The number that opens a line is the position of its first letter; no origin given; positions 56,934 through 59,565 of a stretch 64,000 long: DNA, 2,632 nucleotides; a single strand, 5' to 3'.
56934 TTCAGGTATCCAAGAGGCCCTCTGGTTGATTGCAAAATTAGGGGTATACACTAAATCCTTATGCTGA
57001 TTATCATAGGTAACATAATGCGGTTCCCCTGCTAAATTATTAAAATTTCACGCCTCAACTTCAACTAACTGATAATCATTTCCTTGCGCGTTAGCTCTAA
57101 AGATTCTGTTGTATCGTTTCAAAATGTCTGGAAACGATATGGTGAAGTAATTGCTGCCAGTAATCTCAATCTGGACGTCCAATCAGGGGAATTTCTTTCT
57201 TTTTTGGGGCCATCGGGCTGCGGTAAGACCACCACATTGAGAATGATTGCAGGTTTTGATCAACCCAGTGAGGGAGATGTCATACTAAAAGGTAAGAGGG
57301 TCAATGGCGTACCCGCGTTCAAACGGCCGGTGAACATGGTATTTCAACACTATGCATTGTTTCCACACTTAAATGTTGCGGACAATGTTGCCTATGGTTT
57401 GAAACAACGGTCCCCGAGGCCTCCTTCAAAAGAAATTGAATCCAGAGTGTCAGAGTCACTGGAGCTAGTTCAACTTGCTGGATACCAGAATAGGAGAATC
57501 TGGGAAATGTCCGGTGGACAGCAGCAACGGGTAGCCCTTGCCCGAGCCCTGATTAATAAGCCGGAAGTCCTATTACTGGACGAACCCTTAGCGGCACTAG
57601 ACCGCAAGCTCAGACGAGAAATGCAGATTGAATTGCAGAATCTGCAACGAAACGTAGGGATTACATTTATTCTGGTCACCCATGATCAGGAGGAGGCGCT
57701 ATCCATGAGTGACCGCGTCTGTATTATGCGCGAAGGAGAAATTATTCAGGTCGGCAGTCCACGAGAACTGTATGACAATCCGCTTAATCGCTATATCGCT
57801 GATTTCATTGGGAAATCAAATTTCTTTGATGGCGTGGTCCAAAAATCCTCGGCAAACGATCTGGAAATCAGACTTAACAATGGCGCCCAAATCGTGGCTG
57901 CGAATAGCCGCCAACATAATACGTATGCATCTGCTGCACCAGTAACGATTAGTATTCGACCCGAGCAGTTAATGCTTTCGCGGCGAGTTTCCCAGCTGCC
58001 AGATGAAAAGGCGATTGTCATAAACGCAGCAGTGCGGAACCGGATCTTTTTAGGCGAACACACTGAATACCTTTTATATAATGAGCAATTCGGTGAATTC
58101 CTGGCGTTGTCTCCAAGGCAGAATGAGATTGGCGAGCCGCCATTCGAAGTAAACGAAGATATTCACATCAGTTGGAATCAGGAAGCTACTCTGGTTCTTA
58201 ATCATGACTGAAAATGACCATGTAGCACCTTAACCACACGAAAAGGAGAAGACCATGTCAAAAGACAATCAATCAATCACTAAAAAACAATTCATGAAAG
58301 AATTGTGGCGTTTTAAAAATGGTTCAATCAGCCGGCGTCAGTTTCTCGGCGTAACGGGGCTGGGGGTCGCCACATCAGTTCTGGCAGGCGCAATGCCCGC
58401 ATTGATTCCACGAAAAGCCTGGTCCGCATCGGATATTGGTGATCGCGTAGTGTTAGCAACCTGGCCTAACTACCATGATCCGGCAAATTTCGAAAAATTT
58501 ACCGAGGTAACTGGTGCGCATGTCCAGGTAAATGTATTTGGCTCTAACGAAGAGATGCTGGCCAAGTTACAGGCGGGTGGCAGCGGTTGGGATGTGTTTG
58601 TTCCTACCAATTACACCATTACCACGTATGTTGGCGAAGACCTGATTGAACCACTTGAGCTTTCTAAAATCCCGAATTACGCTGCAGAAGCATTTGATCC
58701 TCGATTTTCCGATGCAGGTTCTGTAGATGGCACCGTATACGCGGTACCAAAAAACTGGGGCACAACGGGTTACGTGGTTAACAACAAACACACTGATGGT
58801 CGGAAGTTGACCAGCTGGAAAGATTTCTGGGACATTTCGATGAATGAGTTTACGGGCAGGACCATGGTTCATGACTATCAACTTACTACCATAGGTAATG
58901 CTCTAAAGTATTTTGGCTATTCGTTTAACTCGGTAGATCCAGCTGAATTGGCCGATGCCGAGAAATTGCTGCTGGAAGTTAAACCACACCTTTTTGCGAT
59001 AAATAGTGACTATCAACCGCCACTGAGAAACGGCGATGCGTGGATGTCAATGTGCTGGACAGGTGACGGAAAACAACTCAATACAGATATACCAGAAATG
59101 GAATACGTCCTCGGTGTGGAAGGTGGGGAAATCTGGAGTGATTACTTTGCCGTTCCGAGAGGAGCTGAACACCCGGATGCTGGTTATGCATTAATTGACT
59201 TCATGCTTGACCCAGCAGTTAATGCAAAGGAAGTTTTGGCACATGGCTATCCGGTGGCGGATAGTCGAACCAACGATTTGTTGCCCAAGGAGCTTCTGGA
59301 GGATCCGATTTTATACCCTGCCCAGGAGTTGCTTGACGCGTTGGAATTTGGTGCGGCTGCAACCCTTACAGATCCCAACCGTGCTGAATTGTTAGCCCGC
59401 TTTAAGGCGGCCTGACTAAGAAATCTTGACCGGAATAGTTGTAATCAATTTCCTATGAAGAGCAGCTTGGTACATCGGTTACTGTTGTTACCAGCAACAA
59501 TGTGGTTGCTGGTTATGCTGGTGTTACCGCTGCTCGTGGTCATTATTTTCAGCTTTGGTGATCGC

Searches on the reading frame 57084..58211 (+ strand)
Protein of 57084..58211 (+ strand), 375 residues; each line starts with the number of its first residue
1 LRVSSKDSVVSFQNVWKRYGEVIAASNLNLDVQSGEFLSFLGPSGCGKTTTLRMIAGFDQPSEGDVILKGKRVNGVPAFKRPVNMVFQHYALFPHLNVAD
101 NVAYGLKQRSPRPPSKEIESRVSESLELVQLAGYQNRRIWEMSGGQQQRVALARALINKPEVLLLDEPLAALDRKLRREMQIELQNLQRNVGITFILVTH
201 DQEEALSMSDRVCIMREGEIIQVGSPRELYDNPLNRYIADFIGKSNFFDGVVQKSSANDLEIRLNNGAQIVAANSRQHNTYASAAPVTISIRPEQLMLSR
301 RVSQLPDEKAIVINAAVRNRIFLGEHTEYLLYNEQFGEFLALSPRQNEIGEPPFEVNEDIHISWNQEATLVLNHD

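Call 50: search_protein_families(library=pfam, proteins=[window:57084-58211:+], max_evalue=0.00001)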
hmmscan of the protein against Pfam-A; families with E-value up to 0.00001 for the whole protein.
window:57084-58211:+ (375 aa): 3 families
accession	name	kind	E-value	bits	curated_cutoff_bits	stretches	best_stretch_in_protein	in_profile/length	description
PF00005.33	ABC_tran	-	2.8e-36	125.5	25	1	26-170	2-137/137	ABC transporter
PF08402.16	TOBE_2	-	6e-10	39.5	21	1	289-372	1-76/76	TOBE domain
PF13304.12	AAA_21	-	5.1e-07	30.5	27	0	107-203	193-301/304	AAA domain, putative AbiEii toxin, Type IV TA system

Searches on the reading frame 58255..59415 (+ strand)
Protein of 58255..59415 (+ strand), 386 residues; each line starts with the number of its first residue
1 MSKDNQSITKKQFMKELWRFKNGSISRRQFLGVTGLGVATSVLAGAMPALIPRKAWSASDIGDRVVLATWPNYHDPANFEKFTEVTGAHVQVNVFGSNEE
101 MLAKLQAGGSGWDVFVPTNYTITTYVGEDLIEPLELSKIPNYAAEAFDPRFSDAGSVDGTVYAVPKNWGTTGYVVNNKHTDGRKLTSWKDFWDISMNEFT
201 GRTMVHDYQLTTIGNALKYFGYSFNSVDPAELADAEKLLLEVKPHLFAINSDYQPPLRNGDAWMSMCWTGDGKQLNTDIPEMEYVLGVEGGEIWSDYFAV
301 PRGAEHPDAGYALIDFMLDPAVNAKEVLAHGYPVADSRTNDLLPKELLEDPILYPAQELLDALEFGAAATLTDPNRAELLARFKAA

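Call 50: search_protein_families(library=pfam, proteins=[window:58255-59415:+], max_evalue=0.00001)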
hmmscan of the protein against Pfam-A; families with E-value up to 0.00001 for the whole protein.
window:58255-59415:+ (386 aa): 3 families
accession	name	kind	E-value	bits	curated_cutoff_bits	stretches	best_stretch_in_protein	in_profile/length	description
PF13416.11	SBP_bac_8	-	4.8e-26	92.6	27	1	79-332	3-258/279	Bacterial extracellular solute-binding protein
PF13343.11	SBP_bac_6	-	5.6e-11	42.8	24.6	1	120-344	19-226/245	Bacterial extracellular solute-binding protein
PF01547.30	SBP_bac_1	-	1.4e-09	38.8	26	1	77-323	12-306/307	Bacterial extracellular solute-binding protein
